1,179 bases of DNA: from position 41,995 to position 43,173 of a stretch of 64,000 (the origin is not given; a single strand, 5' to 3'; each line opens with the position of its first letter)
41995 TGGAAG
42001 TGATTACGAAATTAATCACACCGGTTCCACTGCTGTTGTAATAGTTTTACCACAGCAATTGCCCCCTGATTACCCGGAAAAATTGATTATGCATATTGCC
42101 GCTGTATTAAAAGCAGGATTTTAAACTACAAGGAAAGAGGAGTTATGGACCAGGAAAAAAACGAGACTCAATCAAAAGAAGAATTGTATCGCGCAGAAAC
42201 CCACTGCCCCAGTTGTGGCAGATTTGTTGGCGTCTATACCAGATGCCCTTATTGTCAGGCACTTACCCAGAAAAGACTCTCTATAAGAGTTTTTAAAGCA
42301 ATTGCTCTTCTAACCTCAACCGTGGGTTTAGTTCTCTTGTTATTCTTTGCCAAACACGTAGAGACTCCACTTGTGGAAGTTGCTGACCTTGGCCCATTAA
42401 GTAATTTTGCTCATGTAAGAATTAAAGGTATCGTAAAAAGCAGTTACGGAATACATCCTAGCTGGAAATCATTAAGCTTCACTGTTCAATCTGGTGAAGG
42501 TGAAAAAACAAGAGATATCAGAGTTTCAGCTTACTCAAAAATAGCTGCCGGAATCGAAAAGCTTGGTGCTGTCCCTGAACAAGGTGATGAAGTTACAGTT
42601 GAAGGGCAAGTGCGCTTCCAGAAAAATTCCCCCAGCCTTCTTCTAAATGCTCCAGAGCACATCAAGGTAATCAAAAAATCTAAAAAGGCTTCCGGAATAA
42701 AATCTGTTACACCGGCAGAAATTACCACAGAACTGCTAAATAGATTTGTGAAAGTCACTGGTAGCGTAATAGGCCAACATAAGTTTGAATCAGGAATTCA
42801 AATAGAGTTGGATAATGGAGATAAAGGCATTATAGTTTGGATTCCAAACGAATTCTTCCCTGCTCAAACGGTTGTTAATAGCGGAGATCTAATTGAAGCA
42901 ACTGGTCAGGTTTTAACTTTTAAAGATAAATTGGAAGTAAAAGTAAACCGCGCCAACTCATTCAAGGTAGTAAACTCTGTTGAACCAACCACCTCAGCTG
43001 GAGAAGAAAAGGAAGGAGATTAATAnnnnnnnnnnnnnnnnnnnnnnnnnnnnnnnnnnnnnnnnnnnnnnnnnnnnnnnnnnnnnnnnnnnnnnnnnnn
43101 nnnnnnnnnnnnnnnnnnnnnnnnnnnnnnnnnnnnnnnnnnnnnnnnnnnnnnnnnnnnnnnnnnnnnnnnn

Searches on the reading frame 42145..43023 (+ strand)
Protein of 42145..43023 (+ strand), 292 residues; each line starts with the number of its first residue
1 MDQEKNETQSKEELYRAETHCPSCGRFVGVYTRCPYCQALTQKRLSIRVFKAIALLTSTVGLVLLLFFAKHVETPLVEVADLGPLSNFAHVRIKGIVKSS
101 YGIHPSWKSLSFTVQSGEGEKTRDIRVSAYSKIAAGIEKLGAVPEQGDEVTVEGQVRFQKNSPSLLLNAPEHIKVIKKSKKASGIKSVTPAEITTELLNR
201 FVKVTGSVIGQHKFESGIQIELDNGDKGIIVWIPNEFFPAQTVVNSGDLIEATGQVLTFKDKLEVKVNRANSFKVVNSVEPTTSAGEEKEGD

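Call 74: search_protein_families(library=pfam, proteins=[window:42145-43023:+])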
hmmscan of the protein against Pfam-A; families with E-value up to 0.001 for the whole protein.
window:42145-43023:+ (292 aa): 1 family
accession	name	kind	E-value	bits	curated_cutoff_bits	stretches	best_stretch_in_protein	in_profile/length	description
PF01336.31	tRNA_anti-codon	-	0.00044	20.6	27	0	224-269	24-71/75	OB-fold nucleic acid binding domain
